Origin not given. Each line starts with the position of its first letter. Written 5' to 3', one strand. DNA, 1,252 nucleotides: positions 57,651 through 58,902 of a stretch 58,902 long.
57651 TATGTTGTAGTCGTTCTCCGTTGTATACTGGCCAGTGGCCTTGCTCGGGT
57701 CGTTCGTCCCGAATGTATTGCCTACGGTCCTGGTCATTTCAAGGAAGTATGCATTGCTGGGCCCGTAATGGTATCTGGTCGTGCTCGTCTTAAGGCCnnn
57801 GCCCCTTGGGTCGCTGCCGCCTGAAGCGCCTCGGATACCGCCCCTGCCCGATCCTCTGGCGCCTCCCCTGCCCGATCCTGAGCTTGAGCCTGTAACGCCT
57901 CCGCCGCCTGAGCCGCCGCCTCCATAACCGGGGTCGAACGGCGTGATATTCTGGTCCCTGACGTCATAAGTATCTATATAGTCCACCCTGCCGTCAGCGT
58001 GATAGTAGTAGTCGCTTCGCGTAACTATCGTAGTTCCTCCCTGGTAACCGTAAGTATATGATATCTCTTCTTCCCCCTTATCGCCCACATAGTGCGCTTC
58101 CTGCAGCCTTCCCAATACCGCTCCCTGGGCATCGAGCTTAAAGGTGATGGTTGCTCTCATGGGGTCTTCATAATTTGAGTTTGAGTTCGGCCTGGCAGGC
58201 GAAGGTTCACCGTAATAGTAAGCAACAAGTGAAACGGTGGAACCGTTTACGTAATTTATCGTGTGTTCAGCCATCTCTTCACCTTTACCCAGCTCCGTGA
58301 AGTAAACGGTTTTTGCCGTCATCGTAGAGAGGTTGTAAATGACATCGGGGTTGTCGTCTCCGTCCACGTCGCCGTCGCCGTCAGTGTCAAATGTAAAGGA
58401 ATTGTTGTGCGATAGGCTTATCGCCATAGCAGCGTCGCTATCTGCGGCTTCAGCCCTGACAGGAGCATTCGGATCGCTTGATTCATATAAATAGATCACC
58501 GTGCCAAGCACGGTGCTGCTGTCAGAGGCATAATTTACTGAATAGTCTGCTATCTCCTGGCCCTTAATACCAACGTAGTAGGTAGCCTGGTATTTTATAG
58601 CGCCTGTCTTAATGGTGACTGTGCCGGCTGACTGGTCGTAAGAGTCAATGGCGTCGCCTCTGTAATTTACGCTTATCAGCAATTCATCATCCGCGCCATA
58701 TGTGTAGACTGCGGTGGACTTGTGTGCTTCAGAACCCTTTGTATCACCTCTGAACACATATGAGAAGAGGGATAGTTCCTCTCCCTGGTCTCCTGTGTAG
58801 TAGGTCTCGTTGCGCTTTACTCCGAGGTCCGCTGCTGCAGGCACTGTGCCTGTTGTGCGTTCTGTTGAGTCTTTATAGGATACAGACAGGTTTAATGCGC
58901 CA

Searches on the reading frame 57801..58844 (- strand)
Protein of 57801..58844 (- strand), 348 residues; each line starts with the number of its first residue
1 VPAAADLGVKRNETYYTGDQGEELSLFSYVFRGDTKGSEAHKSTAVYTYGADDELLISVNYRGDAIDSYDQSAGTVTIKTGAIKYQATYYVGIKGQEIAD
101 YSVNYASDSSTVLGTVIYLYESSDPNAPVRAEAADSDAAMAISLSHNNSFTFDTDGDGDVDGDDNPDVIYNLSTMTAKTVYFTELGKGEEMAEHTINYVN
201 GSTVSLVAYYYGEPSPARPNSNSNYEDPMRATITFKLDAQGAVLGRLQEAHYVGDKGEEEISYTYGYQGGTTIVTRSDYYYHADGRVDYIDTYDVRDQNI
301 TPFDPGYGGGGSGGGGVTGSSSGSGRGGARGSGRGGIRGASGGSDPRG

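Call 25: search_protein_families(library=pfam, proteins=[window:57801-58844:-], max_evalue=10)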
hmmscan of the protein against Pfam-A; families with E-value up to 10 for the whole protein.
window:57801-58844:- (348 aa): 0 families

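Call 73: find_related_loci(query=window:57801-58844:-, collection=metagenome_contigs, flank=10000)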
Query window:57801-58844:- (348 aa) in metagenome_contigs; peptide patterns used: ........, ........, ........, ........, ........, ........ (x = any residue, [..] = any of these).
62 stretches matched a pattern, but none encodes a relative of the query by tblastn (E <= 1e-3).
